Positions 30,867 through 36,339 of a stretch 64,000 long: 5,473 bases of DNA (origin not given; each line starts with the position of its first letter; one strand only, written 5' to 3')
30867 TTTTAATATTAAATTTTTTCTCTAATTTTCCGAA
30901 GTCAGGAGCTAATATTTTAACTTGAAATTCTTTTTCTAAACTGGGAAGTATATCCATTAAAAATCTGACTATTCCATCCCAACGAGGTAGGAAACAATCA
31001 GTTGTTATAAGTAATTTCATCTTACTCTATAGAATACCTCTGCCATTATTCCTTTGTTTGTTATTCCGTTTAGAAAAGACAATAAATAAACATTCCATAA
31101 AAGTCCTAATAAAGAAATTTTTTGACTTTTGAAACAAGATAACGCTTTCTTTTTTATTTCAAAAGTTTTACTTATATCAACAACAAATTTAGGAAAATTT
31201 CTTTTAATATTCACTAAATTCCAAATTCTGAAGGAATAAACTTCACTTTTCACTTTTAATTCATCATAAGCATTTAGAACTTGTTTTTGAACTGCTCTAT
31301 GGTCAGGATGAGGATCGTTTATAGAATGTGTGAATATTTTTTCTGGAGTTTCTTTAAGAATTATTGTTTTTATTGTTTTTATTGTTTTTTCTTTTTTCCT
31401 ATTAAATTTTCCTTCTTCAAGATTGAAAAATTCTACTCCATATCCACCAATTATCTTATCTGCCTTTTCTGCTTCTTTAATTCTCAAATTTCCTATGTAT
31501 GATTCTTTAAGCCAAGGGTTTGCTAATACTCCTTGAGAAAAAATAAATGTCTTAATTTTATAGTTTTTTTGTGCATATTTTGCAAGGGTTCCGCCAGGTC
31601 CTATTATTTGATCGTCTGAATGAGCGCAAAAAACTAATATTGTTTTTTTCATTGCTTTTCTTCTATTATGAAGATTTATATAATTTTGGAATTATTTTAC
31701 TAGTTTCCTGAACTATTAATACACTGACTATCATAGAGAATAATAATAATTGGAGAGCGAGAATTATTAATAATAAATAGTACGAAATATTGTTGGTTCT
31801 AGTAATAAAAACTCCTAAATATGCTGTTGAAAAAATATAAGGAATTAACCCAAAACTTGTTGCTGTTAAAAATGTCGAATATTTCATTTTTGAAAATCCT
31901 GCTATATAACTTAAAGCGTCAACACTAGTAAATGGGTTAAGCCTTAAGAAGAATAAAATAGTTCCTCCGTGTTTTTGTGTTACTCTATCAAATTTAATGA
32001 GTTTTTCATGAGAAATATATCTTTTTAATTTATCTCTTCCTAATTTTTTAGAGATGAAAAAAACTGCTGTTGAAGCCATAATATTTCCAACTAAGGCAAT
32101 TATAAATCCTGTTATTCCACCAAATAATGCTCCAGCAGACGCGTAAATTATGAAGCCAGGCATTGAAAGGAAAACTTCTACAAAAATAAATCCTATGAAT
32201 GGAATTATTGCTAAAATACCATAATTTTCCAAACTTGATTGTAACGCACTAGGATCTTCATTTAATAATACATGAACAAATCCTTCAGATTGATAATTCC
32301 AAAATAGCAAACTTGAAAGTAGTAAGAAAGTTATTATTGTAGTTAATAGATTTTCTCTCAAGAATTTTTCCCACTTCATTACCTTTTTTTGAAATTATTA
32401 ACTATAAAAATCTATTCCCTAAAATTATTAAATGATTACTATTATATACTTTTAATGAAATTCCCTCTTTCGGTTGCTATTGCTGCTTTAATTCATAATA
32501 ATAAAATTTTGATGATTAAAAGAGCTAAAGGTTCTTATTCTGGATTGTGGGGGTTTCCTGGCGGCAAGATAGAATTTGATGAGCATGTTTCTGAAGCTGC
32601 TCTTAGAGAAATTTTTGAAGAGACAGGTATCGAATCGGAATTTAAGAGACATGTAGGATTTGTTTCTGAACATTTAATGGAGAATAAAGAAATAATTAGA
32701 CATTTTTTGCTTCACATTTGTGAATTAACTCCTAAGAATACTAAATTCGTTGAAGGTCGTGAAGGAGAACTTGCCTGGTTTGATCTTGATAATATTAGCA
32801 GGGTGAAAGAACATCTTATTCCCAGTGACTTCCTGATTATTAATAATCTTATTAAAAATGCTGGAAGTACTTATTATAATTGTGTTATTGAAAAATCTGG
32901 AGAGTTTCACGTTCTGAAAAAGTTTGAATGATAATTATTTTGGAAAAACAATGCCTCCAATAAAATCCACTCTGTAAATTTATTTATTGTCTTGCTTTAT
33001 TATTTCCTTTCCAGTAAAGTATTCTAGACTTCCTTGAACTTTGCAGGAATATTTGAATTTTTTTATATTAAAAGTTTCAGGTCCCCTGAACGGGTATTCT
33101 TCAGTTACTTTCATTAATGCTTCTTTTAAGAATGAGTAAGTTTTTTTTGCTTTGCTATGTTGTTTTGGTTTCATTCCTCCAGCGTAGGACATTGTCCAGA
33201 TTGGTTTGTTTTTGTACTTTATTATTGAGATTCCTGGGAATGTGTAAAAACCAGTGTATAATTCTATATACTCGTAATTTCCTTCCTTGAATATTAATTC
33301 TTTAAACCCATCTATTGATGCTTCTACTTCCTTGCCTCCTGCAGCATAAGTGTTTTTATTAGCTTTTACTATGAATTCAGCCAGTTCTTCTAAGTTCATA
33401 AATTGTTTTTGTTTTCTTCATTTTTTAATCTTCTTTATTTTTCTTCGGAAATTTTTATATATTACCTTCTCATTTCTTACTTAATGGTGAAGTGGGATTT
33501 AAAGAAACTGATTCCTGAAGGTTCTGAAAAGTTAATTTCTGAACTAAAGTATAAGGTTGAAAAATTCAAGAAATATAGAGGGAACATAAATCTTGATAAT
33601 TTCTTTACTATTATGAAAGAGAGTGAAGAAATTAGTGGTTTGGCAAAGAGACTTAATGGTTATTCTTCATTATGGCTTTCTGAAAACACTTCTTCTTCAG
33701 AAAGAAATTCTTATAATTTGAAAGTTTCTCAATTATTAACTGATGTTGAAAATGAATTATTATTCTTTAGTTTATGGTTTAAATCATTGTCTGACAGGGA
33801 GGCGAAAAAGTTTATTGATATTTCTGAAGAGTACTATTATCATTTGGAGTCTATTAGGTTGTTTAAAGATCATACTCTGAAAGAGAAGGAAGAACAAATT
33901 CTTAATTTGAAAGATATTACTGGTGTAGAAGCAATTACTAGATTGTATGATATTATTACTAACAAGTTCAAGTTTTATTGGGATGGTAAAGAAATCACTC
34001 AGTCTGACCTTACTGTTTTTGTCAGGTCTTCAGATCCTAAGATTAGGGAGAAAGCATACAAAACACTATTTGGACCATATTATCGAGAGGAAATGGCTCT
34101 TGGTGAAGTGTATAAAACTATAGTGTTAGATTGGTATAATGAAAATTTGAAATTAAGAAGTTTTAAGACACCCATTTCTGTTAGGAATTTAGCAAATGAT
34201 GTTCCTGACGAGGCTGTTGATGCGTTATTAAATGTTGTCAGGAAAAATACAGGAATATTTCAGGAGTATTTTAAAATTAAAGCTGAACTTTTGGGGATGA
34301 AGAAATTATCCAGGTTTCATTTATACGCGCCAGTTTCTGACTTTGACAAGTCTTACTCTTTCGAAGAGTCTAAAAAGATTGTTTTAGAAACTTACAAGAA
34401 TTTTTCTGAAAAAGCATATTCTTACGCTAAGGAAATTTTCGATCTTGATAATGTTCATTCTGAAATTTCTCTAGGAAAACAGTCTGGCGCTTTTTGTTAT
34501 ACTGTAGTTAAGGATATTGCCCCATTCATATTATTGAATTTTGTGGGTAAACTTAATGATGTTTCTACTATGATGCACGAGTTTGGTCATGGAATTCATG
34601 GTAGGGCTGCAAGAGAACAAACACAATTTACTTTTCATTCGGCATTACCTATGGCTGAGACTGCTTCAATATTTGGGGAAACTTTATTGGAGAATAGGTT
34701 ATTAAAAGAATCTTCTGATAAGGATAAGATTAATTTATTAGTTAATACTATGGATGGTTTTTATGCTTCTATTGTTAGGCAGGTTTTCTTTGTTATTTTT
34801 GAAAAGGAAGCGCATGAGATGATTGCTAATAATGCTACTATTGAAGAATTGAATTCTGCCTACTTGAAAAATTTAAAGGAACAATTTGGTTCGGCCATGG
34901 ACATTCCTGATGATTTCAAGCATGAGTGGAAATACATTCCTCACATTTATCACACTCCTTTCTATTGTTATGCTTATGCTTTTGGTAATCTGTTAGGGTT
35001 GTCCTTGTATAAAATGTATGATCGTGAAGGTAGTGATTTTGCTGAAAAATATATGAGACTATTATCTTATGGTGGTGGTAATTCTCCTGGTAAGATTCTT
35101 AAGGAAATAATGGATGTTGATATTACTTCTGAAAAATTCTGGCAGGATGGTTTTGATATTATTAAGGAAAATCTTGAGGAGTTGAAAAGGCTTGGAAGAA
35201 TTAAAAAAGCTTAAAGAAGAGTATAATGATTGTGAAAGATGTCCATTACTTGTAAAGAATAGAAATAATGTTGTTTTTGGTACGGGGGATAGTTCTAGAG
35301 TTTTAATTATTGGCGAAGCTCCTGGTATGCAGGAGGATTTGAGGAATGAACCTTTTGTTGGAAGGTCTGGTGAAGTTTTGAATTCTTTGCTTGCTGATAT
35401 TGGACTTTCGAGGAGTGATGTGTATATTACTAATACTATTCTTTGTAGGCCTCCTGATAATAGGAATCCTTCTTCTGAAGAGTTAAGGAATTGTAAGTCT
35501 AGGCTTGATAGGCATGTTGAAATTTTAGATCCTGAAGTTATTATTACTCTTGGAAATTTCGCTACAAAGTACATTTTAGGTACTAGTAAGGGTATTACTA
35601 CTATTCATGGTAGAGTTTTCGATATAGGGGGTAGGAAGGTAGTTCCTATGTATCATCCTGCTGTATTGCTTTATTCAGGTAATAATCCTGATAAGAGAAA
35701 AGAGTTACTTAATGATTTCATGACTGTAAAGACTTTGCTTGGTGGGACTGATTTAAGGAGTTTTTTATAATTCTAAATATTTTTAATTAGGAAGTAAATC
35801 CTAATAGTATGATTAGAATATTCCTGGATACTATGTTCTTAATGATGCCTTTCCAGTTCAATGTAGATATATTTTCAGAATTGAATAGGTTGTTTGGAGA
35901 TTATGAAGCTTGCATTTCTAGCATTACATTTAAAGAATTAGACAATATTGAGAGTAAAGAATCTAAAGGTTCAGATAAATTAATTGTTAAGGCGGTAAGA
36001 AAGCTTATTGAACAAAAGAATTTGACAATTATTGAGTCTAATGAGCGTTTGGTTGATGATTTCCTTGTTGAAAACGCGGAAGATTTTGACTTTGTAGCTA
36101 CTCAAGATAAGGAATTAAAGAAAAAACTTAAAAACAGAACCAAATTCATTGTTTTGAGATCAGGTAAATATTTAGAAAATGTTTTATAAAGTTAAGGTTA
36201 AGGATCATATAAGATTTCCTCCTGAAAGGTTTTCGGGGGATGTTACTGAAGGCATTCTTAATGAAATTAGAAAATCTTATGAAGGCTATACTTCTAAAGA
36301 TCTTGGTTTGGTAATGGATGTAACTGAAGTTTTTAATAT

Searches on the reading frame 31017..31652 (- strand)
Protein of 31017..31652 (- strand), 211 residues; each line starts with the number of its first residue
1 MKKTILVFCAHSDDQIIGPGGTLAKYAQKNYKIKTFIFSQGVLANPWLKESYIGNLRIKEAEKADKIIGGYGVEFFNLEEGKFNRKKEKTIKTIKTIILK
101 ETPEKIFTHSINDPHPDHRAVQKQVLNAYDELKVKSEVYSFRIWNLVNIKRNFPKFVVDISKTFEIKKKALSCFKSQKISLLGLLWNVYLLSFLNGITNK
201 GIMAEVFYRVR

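Call 56: search_protein_families(library=pfam, proteins=[window:31017-31652:-], max_evalue=0.00001)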
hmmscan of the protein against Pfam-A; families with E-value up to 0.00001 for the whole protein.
window:31017-31652:- (211 aa): 1 family
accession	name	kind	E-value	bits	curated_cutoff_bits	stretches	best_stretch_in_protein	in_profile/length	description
PF02585.22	PIG-L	-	9.6e-22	78.3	28.2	1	6-128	1-128/129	GlcNAc-PI de-N-acetylase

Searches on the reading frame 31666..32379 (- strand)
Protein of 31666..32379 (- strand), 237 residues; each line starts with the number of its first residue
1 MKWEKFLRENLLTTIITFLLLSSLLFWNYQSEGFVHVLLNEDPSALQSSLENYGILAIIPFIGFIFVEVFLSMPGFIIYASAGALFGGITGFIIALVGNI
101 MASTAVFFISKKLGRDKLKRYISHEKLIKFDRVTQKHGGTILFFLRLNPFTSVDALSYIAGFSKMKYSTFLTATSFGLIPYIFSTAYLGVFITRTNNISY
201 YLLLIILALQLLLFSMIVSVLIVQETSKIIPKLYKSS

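Call 56: search_protein_families(library=pfam, proteins=[window:31666-32379:-], max_evalue=0.00001)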
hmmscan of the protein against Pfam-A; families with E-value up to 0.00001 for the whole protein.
window:31666-32379:- (237 aa): 1 family
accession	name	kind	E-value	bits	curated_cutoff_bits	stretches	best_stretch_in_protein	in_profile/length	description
PF09335.16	VTT_dom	-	1.7e-23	83.8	33.9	1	74-190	2-122/123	VTT domain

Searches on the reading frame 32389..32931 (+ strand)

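Call 56: search_protein_families(library=pfam, proteins=[window:32389-32931:+], max_evalue=0.00001)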
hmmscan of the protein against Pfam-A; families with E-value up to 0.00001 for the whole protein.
window:32389-32931:+ (180 aa): 3 families
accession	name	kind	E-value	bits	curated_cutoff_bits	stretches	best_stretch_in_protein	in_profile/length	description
PF00293.34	NUDIX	-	7.9e-20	71.7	21.1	1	28-138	3-120/134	NUDIX domain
PF14815.12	NUDIX_4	-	3.3e-10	40.2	35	1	32-138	3-100/113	NUDIX domain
PF22327.2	Nudt16-like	-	2.3e-06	28.1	27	1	37-122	22-104/161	U8 snoRNA-decapping enzyme-like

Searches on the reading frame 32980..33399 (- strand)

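Call 57: search_protein_families(library=pfam, proteins=[window:32980-33399:-], max_evalue=0.00001)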
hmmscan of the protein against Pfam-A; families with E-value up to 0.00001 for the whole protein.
window:32980-33399:- (139 aa): 1 family
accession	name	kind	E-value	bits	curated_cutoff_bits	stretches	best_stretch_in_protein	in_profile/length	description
PF18931.5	DUF5680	-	2.1e-26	92.8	25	1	47-138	2-91/104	Domain of unknown function (DUF5680)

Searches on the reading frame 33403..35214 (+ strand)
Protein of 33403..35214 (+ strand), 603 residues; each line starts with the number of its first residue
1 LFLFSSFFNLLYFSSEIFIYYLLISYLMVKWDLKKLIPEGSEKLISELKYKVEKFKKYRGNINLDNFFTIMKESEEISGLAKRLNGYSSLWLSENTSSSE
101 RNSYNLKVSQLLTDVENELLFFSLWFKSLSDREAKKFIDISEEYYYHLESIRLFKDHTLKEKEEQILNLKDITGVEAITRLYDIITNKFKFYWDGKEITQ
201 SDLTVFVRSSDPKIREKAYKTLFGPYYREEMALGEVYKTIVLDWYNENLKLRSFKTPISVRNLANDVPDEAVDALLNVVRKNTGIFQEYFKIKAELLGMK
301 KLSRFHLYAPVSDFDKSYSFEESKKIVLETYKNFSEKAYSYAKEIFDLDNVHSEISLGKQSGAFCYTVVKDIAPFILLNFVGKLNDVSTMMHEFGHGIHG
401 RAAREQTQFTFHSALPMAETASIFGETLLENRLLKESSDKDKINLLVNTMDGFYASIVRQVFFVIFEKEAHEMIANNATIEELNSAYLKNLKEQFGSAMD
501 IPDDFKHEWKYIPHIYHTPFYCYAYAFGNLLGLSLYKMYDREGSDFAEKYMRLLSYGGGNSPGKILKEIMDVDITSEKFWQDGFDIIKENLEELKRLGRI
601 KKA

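Call 80: search_protein_families(library=pfam, proteins=[window:33403-35214:+], max_evalue=0.00001)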
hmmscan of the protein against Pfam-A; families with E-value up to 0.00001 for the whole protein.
window:33403-35214:+ (603 aa): 2 families
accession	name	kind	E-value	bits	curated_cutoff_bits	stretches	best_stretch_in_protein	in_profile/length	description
PF01432.26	Peptidase_M3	-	4.3e-38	132.3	27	1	207-584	3-455/457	Peptidase family M3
PF08439.15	Peptidase_M3_N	-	6.8e-09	36.3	25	1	127-191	3-70/70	Oligopeptidase F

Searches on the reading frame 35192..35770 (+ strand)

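Call 57: search_protein_families(library=pfam, proteins=[window:35192-35770:+], max_evalue=0.00001)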
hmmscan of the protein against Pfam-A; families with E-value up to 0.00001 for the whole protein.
window:35192-35770:+ (192 aa): 1 family
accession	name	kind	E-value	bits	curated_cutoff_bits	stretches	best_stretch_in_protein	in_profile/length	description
PF03167.25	UDG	-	6e-35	120.8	24.3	1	30-176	2-140/141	Uracil DNA glycosylase superfamily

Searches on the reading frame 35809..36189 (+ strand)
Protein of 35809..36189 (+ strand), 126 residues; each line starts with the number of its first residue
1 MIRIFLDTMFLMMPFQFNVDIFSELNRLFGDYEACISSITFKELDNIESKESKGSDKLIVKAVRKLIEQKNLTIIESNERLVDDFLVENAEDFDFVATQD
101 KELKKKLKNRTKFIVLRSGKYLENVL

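Call 57: search_protein_families(library=pfam, proteins=[window:35809-36189:+], max_evalue=0.00001)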
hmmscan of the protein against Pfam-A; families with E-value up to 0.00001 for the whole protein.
window:35809-36189:+ (126 aa): 1 family
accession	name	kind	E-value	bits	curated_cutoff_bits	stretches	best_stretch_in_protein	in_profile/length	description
PF18477.7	PIN_9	-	1e-20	74.5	26.3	1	4-117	1-114/116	PIN like domain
